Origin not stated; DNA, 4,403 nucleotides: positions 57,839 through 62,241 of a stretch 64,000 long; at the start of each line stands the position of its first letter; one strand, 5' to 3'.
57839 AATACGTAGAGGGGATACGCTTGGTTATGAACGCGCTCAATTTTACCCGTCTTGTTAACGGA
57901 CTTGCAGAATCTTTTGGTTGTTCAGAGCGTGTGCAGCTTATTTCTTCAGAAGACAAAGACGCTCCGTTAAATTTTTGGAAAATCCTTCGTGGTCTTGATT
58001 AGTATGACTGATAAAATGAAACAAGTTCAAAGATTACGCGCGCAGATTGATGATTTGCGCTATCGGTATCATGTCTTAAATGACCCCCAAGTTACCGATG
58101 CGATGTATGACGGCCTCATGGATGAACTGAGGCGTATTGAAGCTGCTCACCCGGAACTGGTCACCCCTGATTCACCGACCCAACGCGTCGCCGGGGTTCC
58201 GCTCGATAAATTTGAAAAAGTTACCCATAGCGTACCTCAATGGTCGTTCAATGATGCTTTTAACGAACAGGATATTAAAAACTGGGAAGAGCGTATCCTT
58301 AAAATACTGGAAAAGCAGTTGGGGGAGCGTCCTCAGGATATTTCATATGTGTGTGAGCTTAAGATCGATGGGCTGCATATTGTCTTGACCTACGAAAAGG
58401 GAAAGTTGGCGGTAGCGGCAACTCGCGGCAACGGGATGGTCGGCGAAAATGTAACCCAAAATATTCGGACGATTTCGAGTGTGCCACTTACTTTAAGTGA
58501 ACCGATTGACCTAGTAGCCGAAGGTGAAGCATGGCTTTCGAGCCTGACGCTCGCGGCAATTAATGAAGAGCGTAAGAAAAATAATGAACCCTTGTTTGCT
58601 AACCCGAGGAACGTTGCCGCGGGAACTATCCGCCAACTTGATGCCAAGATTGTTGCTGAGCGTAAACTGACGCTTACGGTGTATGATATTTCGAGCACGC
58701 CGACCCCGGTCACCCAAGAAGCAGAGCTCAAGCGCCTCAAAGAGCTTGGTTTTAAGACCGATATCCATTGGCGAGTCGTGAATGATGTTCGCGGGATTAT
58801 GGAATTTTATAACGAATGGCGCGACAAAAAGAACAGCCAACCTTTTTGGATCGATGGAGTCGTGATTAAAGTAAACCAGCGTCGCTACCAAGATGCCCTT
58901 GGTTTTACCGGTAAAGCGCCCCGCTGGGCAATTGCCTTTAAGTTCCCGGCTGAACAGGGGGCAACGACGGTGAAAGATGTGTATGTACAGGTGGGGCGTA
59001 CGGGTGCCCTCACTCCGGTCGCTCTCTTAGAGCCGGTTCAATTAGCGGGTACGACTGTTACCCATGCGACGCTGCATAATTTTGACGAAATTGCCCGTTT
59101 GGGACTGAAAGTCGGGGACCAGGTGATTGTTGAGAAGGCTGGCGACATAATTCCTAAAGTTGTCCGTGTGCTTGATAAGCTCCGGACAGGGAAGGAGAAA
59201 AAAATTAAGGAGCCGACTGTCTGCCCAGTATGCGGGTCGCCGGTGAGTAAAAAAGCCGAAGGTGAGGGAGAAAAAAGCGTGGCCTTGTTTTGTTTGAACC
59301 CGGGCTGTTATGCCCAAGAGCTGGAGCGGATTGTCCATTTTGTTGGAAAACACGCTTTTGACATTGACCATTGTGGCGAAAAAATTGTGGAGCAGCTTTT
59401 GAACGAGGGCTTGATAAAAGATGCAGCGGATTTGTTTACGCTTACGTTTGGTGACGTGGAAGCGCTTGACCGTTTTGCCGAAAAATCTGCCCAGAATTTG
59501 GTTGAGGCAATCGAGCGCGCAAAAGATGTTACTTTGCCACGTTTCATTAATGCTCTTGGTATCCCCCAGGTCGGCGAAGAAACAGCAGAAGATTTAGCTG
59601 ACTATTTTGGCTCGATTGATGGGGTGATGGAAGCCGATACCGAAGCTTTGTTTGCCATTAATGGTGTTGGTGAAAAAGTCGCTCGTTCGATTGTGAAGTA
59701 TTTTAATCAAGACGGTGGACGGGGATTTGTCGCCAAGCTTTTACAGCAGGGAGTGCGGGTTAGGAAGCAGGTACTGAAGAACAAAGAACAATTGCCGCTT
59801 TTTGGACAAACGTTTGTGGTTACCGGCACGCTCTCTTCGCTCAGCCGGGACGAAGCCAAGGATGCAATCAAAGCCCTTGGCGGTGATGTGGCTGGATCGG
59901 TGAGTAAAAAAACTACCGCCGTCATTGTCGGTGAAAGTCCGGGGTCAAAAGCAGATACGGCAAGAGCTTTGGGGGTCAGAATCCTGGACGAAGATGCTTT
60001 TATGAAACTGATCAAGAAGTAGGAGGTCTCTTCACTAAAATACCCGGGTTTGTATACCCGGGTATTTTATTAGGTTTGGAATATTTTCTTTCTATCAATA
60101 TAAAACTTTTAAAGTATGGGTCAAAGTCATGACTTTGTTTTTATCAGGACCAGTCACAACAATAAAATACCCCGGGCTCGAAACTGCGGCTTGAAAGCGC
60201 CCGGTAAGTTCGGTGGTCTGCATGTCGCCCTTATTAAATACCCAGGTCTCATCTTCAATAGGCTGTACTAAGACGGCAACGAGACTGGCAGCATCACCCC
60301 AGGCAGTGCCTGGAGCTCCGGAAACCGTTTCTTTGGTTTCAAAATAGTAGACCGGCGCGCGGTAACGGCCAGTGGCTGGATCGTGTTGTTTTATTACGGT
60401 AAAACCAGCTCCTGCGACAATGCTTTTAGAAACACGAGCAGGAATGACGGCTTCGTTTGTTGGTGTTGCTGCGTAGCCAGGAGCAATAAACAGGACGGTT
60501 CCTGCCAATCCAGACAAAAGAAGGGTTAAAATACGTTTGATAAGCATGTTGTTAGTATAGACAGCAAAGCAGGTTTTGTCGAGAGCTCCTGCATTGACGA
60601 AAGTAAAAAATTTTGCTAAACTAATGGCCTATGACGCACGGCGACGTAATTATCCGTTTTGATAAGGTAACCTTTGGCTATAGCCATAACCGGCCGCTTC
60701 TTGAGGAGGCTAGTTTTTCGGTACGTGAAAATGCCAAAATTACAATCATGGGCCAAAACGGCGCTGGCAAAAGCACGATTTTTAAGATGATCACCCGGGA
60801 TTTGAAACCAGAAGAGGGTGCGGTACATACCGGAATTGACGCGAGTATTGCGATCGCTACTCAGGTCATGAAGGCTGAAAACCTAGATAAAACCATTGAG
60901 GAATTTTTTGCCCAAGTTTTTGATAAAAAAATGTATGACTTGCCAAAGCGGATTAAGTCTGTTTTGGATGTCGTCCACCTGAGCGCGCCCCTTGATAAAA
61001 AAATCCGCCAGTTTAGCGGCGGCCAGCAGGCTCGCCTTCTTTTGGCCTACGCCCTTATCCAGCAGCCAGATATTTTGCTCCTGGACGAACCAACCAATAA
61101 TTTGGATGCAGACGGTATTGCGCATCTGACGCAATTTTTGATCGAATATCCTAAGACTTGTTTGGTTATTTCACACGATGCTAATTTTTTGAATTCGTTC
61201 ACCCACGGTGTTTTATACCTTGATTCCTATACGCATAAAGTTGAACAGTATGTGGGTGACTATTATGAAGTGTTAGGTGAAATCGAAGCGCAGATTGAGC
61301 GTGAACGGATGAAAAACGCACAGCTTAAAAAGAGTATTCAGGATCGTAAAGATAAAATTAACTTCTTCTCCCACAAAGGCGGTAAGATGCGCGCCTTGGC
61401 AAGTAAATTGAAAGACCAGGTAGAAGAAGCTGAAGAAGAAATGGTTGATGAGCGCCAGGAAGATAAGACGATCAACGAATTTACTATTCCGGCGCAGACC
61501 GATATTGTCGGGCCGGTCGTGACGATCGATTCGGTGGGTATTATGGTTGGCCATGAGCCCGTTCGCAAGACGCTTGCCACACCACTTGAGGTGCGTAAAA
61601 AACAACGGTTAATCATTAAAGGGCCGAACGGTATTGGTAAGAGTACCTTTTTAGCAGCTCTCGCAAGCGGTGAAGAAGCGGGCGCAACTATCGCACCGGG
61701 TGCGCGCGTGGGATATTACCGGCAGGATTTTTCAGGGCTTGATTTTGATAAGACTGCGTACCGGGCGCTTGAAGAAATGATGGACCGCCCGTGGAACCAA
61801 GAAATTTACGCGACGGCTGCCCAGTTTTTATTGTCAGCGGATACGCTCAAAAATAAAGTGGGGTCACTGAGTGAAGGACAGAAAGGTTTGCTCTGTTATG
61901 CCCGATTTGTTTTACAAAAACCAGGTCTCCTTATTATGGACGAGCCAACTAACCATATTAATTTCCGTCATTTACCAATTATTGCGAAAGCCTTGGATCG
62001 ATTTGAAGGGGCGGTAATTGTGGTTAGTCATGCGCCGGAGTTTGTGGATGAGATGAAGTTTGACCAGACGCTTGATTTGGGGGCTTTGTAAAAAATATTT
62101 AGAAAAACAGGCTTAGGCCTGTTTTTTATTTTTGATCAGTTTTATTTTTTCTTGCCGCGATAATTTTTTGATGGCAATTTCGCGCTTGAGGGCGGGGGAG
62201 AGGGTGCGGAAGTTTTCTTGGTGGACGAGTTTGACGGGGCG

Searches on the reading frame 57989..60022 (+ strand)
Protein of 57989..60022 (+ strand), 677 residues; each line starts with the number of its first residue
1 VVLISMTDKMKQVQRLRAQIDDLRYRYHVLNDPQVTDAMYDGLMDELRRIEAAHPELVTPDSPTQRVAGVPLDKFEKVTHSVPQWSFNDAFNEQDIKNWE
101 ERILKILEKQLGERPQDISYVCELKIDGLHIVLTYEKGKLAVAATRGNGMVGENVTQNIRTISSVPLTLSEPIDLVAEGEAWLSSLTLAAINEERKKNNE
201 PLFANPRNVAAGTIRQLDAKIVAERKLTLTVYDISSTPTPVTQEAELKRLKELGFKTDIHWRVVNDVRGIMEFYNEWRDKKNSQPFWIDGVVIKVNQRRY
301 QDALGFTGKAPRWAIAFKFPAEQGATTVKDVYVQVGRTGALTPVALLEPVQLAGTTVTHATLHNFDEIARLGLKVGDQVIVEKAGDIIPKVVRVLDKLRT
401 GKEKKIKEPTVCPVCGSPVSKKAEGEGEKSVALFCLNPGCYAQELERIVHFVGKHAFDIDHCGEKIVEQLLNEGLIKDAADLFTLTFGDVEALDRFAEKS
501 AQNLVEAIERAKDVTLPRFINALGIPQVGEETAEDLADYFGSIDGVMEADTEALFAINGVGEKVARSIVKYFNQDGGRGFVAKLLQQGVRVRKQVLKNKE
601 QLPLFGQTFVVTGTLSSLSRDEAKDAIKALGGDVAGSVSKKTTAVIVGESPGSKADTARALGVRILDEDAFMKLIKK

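Call 85: search_protein_families(library=pfam, proteins=[window:57989-60022:+], max_evalue=0.00001)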
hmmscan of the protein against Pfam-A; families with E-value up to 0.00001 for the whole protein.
window:57989-60022:+ (677 aa): 6 families
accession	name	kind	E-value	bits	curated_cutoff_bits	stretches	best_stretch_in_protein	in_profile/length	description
PF01653.23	DNA_ligase_aden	-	7.3e-82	275.1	27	1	74-322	3-253/253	NAD-dependent DNA ligase adenylation domain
PF03120.22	DNA_ligase_OB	-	7.5e-34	115.9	32.9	1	326-402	2-78/79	NAD-dependent DNA ligase OB-fold domain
PF12826.13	HHH_2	-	4e-20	72.2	27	1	518-577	1-60/64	Helix-hairpin-helix motif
PF00533.33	BRCT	-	2.7e-14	53.6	21.3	1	602-674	4-77/78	BRCA1 C Terminus (BRCT) domain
PF14520.12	HHH_5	-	2.5e-13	50.7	27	1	522-570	4-53/57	Helix-hairpin-helix domain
PF12738.14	PTCB-BRCT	-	4.6e-06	27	22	0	616-665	9-58/63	twin BRCT domain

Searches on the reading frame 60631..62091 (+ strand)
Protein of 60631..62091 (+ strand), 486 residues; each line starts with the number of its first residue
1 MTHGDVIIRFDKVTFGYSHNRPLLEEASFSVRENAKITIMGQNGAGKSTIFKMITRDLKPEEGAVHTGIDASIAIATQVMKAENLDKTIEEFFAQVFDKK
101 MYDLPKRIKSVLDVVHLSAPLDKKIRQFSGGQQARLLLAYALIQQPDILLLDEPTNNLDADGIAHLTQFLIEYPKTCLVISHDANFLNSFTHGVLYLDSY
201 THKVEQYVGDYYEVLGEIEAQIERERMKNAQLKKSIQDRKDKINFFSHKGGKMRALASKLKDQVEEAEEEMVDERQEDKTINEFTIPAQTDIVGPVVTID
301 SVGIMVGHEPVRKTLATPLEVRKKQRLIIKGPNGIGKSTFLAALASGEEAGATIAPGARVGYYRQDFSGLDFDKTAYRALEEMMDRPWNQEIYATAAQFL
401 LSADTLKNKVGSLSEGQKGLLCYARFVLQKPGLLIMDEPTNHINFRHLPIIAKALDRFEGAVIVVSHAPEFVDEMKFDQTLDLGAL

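Call 85: search_protein_families(library=pfam, proteins=[window:60631-62091:+], max_evalue=0.00001)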
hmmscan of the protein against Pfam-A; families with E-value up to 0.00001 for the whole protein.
window:60631-62091:+ (486 aa): 8 families
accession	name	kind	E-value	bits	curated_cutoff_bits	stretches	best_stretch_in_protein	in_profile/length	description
PF00005.33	ABC_tran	-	4.6e-43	147.5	25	2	24-156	1-137/137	ABC transporter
PF13304.12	AAA_21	-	1.6e-18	68.3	27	0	125-187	235-303/304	AAA domain, putative AbiEii toxin, Type IV TA system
PF02463.25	SMC_N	-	5.2e-11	42.8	40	0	37-189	27-204/220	RecF/RecN/SMC N terminal domain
PF13555.12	AAA_29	-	1.5e-07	31.4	27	0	29-51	17-39/61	P-loop containing region of AAA domain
PF20720.3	nSTAND3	-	3e-07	30.7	27.2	0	24-80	7-61/155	Novel STAND NTPase 3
PF13476.12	AAA_23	-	7.9e-07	30.3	27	0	38-55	23-40/201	AAA domain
PF13401.12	AAA_22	-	1.7e-06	28.8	27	0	37-122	8-65/130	AAA domain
PF13191.12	AAA_16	-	3.2e-06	28.2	32.6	0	306-397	3-103/167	AAA ATPase domain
